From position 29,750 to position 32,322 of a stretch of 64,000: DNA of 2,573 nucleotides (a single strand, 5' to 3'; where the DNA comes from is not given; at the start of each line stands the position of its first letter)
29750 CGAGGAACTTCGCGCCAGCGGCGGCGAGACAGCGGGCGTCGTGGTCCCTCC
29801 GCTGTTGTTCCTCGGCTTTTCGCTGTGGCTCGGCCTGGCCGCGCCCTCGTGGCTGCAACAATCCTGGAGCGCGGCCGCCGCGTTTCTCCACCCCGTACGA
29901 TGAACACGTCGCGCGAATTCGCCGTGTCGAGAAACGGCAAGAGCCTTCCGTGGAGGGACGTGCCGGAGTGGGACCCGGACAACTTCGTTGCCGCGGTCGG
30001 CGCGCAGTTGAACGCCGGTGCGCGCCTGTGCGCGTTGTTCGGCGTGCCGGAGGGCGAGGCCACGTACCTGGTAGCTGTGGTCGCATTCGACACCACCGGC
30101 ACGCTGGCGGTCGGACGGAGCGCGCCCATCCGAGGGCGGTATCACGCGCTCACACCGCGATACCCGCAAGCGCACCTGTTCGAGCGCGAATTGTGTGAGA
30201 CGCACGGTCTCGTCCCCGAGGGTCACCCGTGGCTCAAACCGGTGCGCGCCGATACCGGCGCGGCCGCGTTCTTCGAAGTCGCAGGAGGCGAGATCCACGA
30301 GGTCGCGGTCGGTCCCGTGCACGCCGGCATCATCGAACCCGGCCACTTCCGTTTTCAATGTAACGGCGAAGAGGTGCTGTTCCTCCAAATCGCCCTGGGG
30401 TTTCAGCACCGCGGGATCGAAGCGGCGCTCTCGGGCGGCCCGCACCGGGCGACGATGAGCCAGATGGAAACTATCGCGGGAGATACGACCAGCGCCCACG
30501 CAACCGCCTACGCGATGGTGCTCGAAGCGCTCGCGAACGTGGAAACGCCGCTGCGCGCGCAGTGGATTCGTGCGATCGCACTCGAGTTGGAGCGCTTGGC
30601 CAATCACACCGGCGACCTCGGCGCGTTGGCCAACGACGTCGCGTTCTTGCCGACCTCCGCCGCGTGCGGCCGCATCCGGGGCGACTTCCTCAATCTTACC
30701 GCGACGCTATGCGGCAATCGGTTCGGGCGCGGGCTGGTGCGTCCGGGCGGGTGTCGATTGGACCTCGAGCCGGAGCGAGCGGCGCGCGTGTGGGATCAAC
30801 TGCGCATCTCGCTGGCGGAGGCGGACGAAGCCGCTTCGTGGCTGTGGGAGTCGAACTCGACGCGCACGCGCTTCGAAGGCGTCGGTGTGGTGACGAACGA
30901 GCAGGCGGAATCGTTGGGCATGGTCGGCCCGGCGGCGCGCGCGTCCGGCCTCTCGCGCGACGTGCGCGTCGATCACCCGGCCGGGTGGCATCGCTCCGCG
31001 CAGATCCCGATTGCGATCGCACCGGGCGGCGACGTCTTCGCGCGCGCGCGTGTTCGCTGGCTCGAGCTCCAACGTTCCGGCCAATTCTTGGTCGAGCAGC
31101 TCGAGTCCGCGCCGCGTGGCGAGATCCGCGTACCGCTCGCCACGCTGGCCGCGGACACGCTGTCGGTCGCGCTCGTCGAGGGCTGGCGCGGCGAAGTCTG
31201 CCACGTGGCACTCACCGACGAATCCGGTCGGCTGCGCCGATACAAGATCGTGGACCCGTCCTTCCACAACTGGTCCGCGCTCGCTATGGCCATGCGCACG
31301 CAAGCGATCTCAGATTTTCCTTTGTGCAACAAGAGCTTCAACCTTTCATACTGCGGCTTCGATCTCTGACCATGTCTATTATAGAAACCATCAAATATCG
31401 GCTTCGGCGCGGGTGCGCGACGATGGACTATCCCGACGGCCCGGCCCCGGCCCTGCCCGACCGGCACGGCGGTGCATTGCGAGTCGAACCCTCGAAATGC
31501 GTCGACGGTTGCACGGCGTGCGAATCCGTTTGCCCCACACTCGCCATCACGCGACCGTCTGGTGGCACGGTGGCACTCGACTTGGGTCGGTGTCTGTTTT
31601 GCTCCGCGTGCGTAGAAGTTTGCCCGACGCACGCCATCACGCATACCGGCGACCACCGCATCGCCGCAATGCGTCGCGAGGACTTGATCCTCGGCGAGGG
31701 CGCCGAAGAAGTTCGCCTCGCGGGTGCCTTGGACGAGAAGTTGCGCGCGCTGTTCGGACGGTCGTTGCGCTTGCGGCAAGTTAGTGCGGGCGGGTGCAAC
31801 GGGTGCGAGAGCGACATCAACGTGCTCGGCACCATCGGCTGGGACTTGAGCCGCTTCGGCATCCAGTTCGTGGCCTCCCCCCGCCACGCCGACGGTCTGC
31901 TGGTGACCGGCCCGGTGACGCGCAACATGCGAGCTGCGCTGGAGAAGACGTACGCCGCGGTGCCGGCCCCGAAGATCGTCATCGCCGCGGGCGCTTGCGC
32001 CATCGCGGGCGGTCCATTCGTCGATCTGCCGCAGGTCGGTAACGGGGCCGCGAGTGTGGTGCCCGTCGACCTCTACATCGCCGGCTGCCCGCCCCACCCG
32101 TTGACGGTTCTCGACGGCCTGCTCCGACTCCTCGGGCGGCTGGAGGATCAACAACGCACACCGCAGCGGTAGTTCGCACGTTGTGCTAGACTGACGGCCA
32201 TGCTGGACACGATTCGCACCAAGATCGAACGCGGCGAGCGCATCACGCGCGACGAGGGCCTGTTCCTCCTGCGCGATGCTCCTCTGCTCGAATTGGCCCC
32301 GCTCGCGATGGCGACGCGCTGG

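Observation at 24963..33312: Six-gene hyf/hyc-like membrane complex whose large subunit has lost all four [NiFe]-ligating cysteines (Ehr-type), followed by a menaquinone radical-SAM gene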

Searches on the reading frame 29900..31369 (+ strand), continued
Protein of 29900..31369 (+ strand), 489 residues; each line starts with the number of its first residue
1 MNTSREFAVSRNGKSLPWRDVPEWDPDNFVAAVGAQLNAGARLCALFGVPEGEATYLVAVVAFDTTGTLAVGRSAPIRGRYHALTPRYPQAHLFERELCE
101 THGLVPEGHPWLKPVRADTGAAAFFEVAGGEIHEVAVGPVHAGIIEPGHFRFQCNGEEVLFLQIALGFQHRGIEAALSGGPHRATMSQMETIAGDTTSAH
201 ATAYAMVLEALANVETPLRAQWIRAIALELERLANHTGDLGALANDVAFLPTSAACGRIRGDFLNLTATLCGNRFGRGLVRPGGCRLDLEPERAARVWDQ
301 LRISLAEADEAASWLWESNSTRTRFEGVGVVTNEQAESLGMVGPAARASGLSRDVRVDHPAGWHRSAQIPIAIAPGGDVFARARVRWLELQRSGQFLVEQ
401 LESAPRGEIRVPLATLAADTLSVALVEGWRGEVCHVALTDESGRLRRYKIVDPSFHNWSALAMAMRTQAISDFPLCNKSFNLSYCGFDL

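Call 26: find_encoding_contigs(protein=P0004, flank=10000, max_places=2)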
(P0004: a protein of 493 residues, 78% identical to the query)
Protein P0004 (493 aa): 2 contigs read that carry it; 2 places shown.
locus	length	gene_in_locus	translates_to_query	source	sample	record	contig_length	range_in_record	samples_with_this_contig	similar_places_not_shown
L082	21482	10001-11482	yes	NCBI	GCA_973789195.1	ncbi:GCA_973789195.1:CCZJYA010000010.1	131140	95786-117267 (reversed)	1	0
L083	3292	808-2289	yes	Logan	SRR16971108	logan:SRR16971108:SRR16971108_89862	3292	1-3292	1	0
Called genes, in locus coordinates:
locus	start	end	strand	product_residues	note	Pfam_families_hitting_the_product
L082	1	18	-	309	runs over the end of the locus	PF00892:EamA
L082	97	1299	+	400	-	PF04055:Radical_SAM, PF19288:CofH_C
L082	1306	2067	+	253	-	PF05359:DUF748, PF05170:AsmA (weak)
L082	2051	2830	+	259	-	PF02621:VitK2_biosynth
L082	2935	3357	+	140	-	-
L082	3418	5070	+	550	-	PF00916:Sulfate_transp, PF01740:STAS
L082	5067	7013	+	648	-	PF00361:Proton_antipo_M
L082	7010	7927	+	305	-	PF00146:NADHdh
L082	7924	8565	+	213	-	-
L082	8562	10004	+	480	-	PF00361:Proton_antipo_M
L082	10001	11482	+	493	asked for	PF00346:Complex1_49kDa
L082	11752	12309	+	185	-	PF01058:Oxidored_q6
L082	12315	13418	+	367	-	PF04055:Radical_SAM, PF19288:CofH_C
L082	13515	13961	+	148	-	PF07681:DoxX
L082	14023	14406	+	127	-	-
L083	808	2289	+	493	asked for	PF00346:Complex1_49kDa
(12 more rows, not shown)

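Call 43: list_cluster_members(proteins=[P0001, P0004, P0013])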
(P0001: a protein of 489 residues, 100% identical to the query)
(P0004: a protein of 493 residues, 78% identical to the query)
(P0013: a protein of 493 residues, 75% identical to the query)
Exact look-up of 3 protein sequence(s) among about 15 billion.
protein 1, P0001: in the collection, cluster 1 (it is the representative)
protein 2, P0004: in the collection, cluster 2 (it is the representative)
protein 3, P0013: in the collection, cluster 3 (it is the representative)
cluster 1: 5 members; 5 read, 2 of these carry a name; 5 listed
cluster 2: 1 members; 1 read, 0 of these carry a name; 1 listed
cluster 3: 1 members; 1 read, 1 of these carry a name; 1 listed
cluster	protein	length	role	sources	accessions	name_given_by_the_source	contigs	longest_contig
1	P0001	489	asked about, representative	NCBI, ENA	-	-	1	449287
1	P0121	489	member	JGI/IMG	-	Ni,Fe-hydrogenase III large subunit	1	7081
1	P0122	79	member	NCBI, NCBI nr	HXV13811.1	MAG TPA: hydrogenase, partial [Candidatus Krumholzibacteria bacterium] | hydrogenase [Candidatus Krumholzibacteria bacterium]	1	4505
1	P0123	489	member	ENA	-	-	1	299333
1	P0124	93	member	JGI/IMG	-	-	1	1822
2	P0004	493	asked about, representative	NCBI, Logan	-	-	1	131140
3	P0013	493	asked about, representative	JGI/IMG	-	Ni,Fe-hydrogenase III large subunit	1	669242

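Call 66: predict_structure(alignment_id=A1)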
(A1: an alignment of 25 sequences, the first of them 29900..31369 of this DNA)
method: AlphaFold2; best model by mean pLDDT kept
length: 489 residues; sequences in the alignment: 25
mean_pLDDT: 79.2   pTM: 0.84
mean pLDDT of the five models: 79.2, 72.3, 71.9, 68.5, 67.1
residues with pLDDT >= 90: 216; 70-90: 157; 50-70: 50; < 50: 66
segments of 3 or more residues with pLDDT < 50: 1-4, 114-149, 164-168, 455-459, 474-489
pLDDT, mean of each block of 10 residues (from residue 1): 63 95 96 93 93 96 90 95 91 85 87 46 34 45 36 57 53 78 78 81 95 95 94 89 79 92 94 91 94 91 95 86 77 83 82 86 73 64 87 91 92 94 88 92 93 56 55 44 30
secondary structure, 60 per line:
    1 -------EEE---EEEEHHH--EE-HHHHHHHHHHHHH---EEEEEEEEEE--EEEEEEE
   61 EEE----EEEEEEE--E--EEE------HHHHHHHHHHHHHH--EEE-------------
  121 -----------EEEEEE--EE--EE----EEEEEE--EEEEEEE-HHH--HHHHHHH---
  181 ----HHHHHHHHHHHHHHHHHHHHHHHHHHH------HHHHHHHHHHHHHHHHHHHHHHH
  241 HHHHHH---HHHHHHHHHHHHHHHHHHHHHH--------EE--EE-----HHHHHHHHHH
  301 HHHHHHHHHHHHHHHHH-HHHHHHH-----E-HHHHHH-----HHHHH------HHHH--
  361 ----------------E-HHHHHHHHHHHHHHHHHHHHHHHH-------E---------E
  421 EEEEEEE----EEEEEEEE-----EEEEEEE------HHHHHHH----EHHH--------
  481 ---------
elements in order: E8-10 E14-17 H26-38 E42-51 E54-63 E68-74 E80-82 H89-102 E105-107 E132-137 E150-155 E158-164 H171-177 H185-211 H218-246 H250-271 H291-317 H319-325 H333-338 H344-348 H355-358 H379-402 E420-427 E432-439 E445-451 H458-464
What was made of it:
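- C256 and C271 sit at opposite ends of one predicted helix, so the six cysteines cannot form a single site (call 66).
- Tried and rejected: Coordinates are not returned, so cysteine distances could not be measured (call 66).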

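Call 68: fold_search(model_id=the predicted structure, library=pdb)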
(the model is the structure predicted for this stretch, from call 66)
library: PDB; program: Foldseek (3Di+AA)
matches with E <= 10: 568; with E <= 0.001: 222
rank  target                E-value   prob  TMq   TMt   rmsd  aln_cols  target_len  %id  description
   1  7z0s_E                1.7e-27  1.00  0.83  0.76   4.8       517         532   26  Structure of the Escherichia coli formate hydrogenlyase complex (anaerobic preparation, without formate dehydrogenase  (released 2022-09-28)
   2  7z7t_C                3.7e-21  1.00  0.78  0.66   5.9       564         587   20  Complex I from E. coli, LMNG-purified, under Turnover at pH 6, Open state (released 2022-09-21)
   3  7p7j_C                4.5e-21  1.00  0.79  0.67   5.3       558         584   20  Complex I from E. coli, DDM/LMNG-purified, with DQ, Open state (released 2022-09-21)
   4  7p7l_C                1.3e-20  1.00  0.79  0.67   5.3       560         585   20  Complex I from E. coli, DDM/LMNG-purified, with NADH and FMN, Open state (released 2022-09-21)
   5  7p7k_C                1.8e-20  1.00  0.76  0.66   5.2       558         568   20  Complex I from E. coli, DDM/LMNG-purified, with DQ, Resting state (released 2022-09-21)
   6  7p64_C                3.1e-20  1.00  0.78  0.66   5.4       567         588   20  Complex I from E. coli, DDM/LMNG-purified, under Turnover at pH 6, Open state (released 2022-09-21)
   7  7z7r_C                3.6e-20  1.00  0.78  0.66   5.8       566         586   20  Complex I from E. coli, LMNG-purified, Apo, Open-ready state (released 2022-09-21)
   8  7p63_C                4.0e-20  1.00  0.78  0.66   5.6       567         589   19  Complex I from E. coli, DDM/LMNG-purified, under Turnover at pH 6, Closed state (released 2022-09-21)
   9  7z84_C                6.5e-20  1.00  0.75  0.64   5.8       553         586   20  Complex I from E. coli, DDM/LMNG-purified, under Turnover at pH 8, Open-ready state (released 2022-09-21)
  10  9q8i_C                1.1e-19  1.00  0.77  0.65   5.3       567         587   20  Cryo-EM structure of E. coli complex I variant V96P/N142M (NuoE) (released 2025-11-05)
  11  7z7v_C                1.7e-19  1.00  0.77  0.65   5.2       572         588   20  Complex I from E. coli, LMNG-purified, under Turnover at pH 6, Open-ready state (released 2022-09-21)
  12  7p7e_C                1.8e-19  1.00  0.75  0.65   5.5       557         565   20  Complex I from E. coli, DDM/LMNG-purified, Apo, Resting state (released 2022-09-21)
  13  7nyr_D                2.6e-19  1.00  0.77  0.65   5.5       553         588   21  Respiratory complex I from Escherichia coli - conformation 1 (released 2021-08-25)
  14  7nz1_D                2.7e-19  1.00  0.77  0.67   6.1       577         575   20  Respiratory complex I from Escherichia coli - focused refinement of cytoplasmic arm (released 2021-08-18)
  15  7zci_C                2.9e-19  1.00  0.77  0.66   5.0       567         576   20  Complex I from E. coli, LMNG-purified, under Turnover at pH 6, Resting state (released 2022-09-21)
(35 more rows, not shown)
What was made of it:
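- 29900..31369 (+): NuoC-NuoD-type fused large subunit (EhrL), 489 aa, with no Ni-Fe ligands and no C-terminal extension. The AF2 model has pTM 0.84, and its best fold match is HycE at TM 0.83 (calls 66, 68).
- On Ehr complex: Foldseek TM 0.83 to 7z0s_E (call 68).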

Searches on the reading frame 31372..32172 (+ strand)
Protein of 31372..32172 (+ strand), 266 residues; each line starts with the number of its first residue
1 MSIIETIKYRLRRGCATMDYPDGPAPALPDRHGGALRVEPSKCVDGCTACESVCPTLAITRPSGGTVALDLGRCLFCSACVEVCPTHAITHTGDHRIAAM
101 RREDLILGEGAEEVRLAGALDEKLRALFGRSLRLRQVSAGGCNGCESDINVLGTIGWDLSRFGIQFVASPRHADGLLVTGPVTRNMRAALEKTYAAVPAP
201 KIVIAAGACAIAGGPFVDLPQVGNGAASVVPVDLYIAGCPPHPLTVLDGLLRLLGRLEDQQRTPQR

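Call 4: search_protein_families(library=pfam, proteins=[window:31372-32172:+])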
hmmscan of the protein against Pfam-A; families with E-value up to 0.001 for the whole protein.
window:31372-32172:+ (266 aa): 11 families
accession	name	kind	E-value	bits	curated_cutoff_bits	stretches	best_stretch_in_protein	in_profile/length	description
PF01058.29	Oxidored_q6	-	5.6e-27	94.4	27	1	142-252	1-127/128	NADH ubiquinone oxidoreductase, 20 Kd subunit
PF12838.12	Fer4_7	-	5.8e-09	36.7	27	1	42-88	1-52/52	4Fe-4S dicluster domain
PF13187.11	Fer4_9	-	1.3e-07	32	27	1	43-89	2-52/52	4Fe-4S dicluster domain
PF00037.32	Fer4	-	1.5e-07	31.4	21.1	1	69-90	3-24/24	4Fe-4S binding domain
PF13237.11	Fer4_10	-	4e-07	30.3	25.5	1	37-85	3-53/53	4Fe-4S dicluster domain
PF13484.11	Fer4_16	-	5.1e-07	30.8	30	1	73-101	1-28/66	4Fe-4S double cluster binding domain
PF12837.12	Fer4_6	-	1.9e-06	28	25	1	37-59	3-24/24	4Fe-4S binding domain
PF12797.12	Fer4_2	-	4.6e-05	23.6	24.5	0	37-56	4-22/22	4Fe-4S binding domain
PF13183.11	Fer4_8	-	5.2e-05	24.1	27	0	71-145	2-57/68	4Fe-4S dicluster domain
PF25160.1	LdpA_Fe-S-bd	-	0.00016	21.8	27.6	1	47-91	6-45/49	LdpA Fe-S cluster-binding domain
PF14697.11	Fer4_21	-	0.00053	20.5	35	0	38-90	3-58/59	4Fe-4S dicluster domain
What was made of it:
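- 31372..32172 (+): Fused HycF/NuoI-like 2x[4Fe-4S] domain plus HycG/NuoB-like small-subunit domain (EhrS), 266 aa. It starts 2 nt after the large-subunit stop. Oxidored_q6 5.6e-27 plus Fer4 families (call 4).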

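Call 5: search_protein_families(library=ncbifam, proteins=[window:31372-32172:+])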
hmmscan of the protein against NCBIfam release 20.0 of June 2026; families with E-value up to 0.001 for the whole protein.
window:31372-32172:+ (266 aa): 71 families (the best 25 are shown)
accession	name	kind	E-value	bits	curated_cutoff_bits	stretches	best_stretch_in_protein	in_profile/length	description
NF005012.1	PRK06411.1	subfamily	3.4e-32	111.3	116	1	141-262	42-163/166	NADH-quinone oxidoreductase subunit NuoB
TIGR01957.1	nuoB_fam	subfamily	7.9e-29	100.4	142.7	1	141-257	25-142/145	NADH-quinone oxidoreductase subunit B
NF011394.0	PRK14819.1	equivalog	9.7e-27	94.1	312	1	142-261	40-160/264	NADH-quinone oxidoreductase subunit B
NF011391.0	PRK14816.1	equivalog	1.3e-26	93.4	283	1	118-254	40-174/196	NADH-quinone oxidoreductase subunit B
NF011390.0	PRK14815.1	equivalog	4.7e-25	87.9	281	1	143-261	43-161/183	NADH dehydrogenase subunit B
NF011395.0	PRK14820.1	equivalog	1.1e-22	80.7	263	1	141-254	43-154/180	NADH-quinone oxidoreductase subunit B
NF011393.0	PRK14818.1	equivalog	2.9e-22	79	255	1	142-260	40-158/173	NADH dehydrogenase subunit B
NF011389.0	PRK14814.1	equivalog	1.9e-21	76.7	285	1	140-261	42-161/186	NADH dehydrogenase subunit B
NF011392.0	PRK14817.1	equivalog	3.3e-21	75.8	271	1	145-261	48-164/182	NADH-quinone oxidoreductase subunit B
NF009808.0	PRK13292.1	equivalog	4e-21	74.6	1156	1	154-262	46-154/791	NADH-quinone oxidoreductase subunit B/C/D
NF011388.0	PRK14813.1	equivalog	3.1e-20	72.8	294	1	145-253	40-149/189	NADH dehydrogenase subunit B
NF009053.0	PRK12387.1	subfamily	1.1e-17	64.4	204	1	5-106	3-107/180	formate hydrogenlyase complex iron-sulfur subunit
TIGR01971.1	NuoI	subfamily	4.7e-17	61.7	113.05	1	3-108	2-117/121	NADH-quinone oxidoreductase, chain I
NF006221.0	PRK08348.1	subfamily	1.6e-14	53.8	124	1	4-104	7-109/136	NADH-plastoquinone oxidoreductase subunit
NF004541.0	PRK05888.2-2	equivalog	3.1e-14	53.1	217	1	2-107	23-129/168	NADH-quinone oxidoreductase subunit NuoI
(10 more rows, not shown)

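Call 74: search_protein_representatives(protein=window:31372-32172:+)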
Query: 266 residues. Proteins with E-value up to 0.001 (for the whole library): 8030; up to 1e-10: 3180; up to 1e-30: 318. The best 150 are listed.
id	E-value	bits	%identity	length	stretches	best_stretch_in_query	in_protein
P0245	9.1e-89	314.0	57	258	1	4-257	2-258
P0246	7.5e-86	304.4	80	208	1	18-190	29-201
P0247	2.5e-81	289.5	53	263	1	7-262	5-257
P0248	4.4e-76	272.4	55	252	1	10-257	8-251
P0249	6.8e-74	265.2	79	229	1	111-260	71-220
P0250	4.1e-71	256.1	72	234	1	99-260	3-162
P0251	1.0e-70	254.7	53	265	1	7-260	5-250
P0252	8.5e-68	245.2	71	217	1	98-259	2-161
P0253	2.3e-67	243.8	72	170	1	112-264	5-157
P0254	6.8e-67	242.2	51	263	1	8-257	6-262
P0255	1.4e-66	241.2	64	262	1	82-257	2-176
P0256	1.1e-65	238.2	77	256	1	118-256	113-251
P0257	3.7e-65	236.5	63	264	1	18-201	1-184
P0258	7.4e-65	235.5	69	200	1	6-162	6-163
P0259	1.4e-64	234.6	47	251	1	10-254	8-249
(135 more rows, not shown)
